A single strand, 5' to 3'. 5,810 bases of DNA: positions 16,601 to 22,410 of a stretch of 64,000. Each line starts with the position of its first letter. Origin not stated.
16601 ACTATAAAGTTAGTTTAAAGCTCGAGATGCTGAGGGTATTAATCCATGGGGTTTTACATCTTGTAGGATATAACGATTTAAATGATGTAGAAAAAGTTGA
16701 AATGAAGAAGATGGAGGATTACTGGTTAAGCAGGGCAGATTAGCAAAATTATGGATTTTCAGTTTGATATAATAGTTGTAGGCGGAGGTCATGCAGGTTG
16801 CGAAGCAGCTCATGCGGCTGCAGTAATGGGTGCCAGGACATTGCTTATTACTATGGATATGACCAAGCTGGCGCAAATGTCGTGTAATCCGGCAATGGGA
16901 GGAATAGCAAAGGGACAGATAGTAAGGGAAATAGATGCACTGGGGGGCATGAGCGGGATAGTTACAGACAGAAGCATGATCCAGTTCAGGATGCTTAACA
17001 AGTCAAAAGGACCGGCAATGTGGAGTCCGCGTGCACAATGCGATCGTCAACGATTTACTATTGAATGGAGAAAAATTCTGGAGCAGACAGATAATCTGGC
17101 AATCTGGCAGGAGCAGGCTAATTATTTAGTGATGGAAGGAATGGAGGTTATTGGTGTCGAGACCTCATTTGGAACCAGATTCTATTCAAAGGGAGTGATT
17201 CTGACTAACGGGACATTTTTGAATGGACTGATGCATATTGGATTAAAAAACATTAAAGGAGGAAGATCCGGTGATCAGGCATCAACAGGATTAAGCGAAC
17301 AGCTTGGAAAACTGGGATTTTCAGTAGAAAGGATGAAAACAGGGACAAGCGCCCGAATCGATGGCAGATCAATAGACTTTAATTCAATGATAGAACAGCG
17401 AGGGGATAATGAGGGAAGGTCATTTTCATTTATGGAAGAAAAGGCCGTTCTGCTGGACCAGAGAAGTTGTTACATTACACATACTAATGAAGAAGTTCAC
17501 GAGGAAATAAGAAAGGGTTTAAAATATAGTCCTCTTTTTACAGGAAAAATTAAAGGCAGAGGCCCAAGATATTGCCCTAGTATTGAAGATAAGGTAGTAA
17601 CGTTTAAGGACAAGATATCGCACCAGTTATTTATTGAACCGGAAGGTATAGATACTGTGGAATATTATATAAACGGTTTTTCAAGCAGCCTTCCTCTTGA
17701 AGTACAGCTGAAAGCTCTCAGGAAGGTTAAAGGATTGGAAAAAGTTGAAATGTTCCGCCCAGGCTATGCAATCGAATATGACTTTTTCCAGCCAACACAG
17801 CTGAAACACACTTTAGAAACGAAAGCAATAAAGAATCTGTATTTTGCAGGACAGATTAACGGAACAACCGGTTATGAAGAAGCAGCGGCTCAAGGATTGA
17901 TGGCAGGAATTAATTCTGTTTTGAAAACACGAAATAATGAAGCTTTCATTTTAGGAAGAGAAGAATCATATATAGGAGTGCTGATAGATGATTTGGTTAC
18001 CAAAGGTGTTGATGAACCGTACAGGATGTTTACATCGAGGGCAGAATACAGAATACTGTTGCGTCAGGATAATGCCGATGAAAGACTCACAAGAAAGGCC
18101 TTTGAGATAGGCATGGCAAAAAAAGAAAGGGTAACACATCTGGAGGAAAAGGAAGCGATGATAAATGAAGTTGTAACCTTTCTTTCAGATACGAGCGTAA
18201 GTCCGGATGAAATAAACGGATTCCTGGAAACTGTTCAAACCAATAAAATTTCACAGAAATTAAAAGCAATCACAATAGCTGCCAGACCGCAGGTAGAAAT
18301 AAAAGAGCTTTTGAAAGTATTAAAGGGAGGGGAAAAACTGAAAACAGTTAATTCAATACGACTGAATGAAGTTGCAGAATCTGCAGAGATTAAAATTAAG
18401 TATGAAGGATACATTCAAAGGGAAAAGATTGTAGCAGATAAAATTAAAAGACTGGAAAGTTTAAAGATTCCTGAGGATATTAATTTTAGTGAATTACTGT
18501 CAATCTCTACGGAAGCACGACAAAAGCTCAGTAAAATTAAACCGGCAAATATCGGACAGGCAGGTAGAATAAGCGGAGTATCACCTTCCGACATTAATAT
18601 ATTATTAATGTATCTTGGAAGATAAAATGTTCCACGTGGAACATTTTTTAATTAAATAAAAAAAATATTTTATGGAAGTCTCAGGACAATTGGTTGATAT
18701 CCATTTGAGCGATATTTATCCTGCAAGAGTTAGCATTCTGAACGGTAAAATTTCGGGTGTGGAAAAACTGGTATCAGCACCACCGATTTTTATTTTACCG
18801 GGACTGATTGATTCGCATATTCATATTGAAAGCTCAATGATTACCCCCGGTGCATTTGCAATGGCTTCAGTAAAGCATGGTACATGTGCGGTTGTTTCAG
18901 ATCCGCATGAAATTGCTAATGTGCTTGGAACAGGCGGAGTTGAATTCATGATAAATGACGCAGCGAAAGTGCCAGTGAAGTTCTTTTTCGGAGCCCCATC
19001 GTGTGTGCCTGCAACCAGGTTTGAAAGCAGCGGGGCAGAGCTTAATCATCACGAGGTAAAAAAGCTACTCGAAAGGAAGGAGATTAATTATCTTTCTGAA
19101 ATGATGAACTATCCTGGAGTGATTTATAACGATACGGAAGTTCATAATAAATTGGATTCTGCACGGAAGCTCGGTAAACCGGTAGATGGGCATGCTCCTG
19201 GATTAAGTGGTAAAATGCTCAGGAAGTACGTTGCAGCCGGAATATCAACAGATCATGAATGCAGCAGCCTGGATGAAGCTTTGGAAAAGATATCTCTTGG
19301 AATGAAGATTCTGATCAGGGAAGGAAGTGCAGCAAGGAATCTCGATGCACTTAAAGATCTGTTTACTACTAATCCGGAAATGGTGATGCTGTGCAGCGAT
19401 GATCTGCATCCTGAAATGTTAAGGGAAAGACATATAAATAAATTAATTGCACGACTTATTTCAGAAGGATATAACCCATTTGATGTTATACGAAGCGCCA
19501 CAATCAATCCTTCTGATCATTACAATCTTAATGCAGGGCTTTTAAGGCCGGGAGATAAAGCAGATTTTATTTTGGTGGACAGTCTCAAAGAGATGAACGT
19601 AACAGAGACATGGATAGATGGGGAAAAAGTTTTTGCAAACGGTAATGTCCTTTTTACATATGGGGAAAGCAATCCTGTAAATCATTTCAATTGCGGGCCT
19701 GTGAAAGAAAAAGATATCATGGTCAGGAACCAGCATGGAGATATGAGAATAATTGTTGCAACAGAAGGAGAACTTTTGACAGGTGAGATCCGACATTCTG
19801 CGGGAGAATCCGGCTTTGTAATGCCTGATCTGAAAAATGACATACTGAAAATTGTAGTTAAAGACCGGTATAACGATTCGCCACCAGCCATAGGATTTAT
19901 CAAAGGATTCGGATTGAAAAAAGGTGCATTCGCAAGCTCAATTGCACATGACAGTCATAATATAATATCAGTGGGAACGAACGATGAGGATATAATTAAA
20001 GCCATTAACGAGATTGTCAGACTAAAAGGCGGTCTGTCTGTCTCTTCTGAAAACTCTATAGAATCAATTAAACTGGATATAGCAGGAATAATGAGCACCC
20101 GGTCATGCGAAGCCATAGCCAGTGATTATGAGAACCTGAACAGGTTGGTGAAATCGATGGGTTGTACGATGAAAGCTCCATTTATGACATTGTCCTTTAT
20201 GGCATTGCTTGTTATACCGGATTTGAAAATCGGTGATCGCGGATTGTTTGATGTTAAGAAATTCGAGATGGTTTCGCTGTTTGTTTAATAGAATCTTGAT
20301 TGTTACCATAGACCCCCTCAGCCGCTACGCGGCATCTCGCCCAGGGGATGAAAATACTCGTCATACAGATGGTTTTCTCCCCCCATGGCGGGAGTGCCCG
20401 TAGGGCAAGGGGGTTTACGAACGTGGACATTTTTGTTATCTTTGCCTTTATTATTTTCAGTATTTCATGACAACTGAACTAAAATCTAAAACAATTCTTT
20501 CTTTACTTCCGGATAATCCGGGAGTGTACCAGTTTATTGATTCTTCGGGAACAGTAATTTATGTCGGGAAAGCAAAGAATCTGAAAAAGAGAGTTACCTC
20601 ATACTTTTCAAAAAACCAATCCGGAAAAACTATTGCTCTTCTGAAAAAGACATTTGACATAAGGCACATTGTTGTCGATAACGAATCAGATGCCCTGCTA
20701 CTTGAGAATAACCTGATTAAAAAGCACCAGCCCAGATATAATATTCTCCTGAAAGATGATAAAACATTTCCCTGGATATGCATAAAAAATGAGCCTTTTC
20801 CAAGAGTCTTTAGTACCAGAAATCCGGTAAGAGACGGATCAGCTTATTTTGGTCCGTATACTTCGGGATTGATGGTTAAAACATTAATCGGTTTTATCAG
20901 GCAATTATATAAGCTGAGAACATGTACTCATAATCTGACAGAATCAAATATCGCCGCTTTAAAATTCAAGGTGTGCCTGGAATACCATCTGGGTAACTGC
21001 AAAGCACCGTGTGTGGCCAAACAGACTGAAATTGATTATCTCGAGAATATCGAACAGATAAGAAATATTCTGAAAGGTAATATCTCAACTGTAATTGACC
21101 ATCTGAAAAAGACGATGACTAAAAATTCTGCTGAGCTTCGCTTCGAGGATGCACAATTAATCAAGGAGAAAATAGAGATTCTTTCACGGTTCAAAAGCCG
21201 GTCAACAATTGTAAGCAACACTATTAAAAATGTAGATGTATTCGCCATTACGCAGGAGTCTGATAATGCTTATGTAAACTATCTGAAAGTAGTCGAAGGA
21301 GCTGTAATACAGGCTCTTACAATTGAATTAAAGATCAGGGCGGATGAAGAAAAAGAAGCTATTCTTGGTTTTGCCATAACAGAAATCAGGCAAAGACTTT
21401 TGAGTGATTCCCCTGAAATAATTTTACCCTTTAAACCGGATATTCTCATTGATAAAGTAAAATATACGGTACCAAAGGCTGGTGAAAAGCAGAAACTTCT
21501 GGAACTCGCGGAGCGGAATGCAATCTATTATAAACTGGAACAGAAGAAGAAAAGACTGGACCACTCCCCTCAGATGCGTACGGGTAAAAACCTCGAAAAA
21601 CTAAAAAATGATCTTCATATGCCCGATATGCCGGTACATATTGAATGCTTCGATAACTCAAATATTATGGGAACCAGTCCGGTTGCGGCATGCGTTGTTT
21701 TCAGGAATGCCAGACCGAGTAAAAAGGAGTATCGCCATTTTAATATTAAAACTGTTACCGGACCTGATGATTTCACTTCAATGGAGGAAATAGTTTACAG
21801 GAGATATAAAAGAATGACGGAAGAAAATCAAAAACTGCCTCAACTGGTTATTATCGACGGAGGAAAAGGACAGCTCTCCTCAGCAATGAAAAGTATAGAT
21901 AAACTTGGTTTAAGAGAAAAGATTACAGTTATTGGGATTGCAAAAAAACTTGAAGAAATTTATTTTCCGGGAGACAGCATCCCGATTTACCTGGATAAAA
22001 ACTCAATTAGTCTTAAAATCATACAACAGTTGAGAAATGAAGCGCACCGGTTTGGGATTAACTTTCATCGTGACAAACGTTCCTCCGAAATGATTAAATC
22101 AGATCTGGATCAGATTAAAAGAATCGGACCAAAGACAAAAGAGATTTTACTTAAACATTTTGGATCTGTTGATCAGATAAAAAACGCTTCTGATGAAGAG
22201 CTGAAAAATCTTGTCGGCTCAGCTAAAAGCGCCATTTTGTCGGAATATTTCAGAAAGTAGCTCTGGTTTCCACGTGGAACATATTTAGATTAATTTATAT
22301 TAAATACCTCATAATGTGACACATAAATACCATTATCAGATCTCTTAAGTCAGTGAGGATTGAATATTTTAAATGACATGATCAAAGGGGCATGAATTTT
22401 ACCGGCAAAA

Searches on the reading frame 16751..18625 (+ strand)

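Call 38: search_protein_families(library=pfam, proteins=[window:16751-18625:+], max_evalue=0.0001)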
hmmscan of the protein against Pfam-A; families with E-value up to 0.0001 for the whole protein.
window:16751-18625:+ (624 aa): 4 families
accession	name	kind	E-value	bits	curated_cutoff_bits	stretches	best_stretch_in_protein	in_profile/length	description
PF01134.28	GIDA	-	2.1e-161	537.8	22.1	1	6-396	1-390/391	Glucose inhibited division protein A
PF13932.14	SAM_GIDA_C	-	2.7e-24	85.2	27.1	1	564-619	2-57/57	tRNA modifying enzyme MnmG/GidA C-terminal helical bundle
PF21680.2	GIDA_C_1st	-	1.7e-17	64.4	24.7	1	458-559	1-96/96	tRNA modifying enzyme MnmG/GidA C-terminal helical domain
PF12831.13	FAD_oxidored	-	7.1e-07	29.3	27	1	6-35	1-30/416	FAD dependent oxidoreductase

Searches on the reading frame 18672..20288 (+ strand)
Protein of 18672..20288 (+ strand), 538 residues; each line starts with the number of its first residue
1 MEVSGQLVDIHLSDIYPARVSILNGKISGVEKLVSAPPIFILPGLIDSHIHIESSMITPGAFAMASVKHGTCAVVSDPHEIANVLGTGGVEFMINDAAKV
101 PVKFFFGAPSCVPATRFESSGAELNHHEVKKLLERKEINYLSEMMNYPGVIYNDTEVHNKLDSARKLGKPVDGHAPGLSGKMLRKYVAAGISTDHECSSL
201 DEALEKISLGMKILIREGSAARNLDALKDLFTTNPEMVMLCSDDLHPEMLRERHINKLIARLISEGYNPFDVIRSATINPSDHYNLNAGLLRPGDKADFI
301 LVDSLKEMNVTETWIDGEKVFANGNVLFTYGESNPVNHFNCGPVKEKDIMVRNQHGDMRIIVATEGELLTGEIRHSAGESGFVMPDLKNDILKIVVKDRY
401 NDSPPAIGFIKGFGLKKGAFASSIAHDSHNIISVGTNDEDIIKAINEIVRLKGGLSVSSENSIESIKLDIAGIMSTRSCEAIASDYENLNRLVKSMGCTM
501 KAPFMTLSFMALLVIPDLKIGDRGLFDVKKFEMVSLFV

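Call 38: search_protein_families(library=pfam, proteins=[window:18672-20288:+], max_evalue=0.0001)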
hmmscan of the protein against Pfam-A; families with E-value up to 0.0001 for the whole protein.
window:18672-20288:+ (538 aa): 3 families
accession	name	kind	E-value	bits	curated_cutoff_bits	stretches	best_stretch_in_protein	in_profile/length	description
PF13382.11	Adenine_deam_C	-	1.5e-58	197.4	27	1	377-532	12-169/169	Adenine deaminase C-terminal domain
PF01979.26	Amidohydro_1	-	1.2e-41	143.6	25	1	40-320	1-345/345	Amidohydrolase family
PF07969.17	Amidohydro_3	-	0.0001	22.4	29.7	0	263-321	403-472/472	Amidohydrolase family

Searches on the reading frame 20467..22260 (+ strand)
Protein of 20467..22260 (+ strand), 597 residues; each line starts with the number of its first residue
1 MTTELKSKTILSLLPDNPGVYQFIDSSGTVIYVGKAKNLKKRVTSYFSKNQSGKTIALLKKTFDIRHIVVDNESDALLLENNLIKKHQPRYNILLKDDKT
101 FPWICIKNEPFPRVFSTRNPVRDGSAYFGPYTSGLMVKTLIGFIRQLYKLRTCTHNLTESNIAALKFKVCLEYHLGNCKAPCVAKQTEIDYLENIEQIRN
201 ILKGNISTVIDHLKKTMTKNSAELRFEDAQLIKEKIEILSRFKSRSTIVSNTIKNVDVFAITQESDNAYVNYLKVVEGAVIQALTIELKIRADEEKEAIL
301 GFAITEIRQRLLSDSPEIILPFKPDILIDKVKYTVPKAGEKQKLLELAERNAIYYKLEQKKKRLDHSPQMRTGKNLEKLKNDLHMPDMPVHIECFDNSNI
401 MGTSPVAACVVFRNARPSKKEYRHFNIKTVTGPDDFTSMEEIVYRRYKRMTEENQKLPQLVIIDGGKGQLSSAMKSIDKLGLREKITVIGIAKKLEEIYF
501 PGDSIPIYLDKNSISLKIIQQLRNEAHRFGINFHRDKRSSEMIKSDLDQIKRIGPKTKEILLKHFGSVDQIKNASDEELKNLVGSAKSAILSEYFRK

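Call 38: search_protein_families(library=pfam, proteins=[window:20467-22260:+], max_evalue=0.0001)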
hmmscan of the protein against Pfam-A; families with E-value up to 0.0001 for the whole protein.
window:20467-22260:+ (597 aa): 5 families
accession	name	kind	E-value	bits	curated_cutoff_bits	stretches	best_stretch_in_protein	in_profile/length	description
PF08459.17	UvrC_RNaseH_dom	-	1.4e-54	184.7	22.3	1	381-531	2-159/159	UvrC RNAse H endonuclease domain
PF22920.2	UvrC_RNaseH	-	8.8e-15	55.1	24.3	1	255-353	1-110/116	UvrC Ribonuclease H-like domain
PF01541.30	GIY-YIG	-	3.1e-12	47.1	22.6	1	18-92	2-78/78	GIY-YIG catalytic domain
PF14520.12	HHH_5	-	2.2e-06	28.5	27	1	545-584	2-42/57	Helix-hairpin-helix domain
PF24348.1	DUF7508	-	4e-05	24.2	26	0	5-51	10-54/79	Domain of unknown function (DUF7508)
